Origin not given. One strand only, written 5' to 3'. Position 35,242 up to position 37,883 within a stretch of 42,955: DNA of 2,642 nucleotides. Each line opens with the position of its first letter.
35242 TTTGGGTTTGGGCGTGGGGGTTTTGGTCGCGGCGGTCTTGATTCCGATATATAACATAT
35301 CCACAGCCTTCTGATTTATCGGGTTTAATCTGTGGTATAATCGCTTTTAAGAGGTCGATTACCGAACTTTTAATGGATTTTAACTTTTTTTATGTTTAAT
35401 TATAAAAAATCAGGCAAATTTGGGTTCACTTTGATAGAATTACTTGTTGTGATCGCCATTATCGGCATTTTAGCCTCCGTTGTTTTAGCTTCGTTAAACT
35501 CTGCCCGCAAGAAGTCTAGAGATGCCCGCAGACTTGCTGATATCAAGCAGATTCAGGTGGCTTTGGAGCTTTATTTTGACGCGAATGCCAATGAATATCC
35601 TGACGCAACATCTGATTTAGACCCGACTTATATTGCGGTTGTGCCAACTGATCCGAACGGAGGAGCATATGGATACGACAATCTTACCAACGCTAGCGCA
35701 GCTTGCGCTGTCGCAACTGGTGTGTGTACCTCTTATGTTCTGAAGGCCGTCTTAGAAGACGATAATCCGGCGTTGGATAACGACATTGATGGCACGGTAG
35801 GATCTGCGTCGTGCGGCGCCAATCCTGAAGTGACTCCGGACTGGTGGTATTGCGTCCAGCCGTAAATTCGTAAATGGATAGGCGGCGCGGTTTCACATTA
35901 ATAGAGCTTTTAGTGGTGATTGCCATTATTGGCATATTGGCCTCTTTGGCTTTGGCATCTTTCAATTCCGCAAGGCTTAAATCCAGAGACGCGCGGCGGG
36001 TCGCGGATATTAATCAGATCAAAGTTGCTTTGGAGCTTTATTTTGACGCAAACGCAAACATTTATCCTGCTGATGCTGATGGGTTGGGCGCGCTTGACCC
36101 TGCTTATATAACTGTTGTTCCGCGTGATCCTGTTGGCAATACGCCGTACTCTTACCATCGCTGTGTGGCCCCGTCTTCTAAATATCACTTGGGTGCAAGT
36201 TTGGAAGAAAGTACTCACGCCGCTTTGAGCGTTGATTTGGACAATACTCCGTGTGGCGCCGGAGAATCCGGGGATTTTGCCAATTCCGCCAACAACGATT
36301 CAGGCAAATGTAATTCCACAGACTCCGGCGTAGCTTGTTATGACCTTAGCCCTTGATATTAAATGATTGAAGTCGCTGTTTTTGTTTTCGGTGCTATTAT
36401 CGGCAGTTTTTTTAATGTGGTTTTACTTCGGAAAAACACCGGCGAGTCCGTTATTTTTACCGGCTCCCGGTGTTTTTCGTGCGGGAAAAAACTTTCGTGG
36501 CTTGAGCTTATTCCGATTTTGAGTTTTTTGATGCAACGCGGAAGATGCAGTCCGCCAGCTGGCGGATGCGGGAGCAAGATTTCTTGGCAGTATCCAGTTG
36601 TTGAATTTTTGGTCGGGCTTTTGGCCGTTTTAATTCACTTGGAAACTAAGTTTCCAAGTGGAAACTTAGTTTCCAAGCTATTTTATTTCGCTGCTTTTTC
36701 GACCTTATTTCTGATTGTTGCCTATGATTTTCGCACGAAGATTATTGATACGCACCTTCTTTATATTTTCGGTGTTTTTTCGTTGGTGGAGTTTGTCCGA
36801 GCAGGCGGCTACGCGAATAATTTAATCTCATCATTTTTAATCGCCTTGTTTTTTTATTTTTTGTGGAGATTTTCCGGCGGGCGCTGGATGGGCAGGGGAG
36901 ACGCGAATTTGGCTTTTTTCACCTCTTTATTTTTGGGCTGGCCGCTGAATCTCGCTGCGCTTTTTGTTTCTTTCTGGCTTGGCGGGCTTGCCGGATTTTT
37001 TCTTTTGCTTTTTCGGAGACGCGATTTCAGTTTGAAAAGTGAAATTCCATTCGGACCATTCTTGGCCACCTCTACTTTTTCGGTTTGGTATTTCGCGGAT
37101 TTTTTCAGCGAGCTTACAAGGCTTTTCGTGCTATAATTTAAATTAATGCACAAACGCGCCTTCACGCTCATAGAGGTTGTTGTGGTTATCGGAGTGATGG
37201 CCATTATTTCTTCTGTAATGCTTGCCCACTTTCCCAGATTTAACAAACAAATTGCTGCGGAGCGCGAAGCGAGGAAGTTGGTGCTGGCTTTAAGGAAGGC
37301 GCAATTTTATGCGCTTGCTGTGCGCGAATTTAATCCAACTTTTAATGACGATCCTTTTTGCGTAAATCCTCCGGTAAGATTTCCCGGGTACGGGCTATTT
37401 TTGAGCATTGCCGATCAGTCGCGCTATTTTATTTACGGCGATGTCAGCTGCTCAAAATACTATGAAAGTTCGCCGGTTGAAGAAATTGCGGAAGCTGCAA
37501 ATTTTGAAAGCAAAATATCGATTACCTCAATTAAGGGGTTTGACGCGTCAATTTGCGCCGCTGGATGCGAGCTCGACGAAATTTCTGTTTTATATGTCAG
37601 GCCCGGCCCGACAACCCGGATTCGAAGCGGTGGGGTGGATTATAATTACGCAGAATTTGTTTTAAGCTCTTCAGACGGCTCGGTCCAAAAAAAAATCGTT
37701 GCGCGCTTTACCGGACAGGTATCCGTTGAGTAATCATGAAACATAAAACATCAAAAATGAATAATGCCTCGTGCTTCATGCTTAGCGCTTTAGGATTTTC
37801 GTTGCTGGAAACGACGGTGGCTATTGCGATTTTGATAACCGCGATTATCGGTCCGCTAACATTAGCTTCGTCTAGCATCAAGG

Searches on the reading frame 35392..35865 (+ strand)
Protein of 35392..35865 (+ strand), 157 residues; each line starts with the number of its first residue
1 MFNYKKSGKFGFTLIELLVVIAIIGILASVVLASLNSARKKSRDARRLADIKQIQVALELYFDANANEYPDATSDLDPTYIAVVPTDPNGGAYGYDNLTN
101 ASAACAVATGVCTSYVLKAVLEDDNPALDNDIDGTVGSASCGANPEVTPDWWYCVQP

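Call 99: search_protein_families(library=pfam, proteins=[window:35392-35865:+], max_evalue=0.01)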
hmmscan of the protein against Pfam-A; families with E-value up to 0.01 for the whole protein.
window:35392-35865:+ (157 aa): 1 family
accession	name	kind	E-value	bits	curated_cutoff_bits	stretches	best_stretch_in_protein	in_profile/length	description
PF07963.17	N_methyl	-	3.6e-08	33.1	21.2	1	9-32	4-27/27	Prokaryotic N-terminal methylation motif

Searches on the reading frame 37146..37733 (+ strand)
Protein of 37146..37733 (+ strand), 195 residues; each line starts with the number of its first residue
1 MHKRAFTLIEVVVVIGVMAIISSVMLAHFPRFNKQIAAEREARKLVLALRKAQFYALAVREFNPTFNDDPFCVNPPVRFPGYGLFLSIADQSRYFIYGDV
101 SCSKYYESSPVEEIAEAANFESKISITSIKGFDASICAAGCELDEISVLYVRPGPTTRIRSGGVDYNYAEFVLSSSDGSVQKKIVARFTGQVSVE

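Call 99: search_protein_families(library=pfam, proteins=[window:37146-37733:+], max_evalue=0.01)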
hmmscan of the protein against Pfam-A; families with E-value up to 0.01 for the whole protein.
window:37146-37733:+ (195 aa): 1 family
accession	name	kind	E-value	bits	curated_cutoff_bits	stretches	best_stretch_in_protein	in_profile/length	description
PF07963.17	N_methyl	-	1.7e-05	24.6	21.2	1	2-25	3-26/27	Prokaryotic N-terminal methylation motif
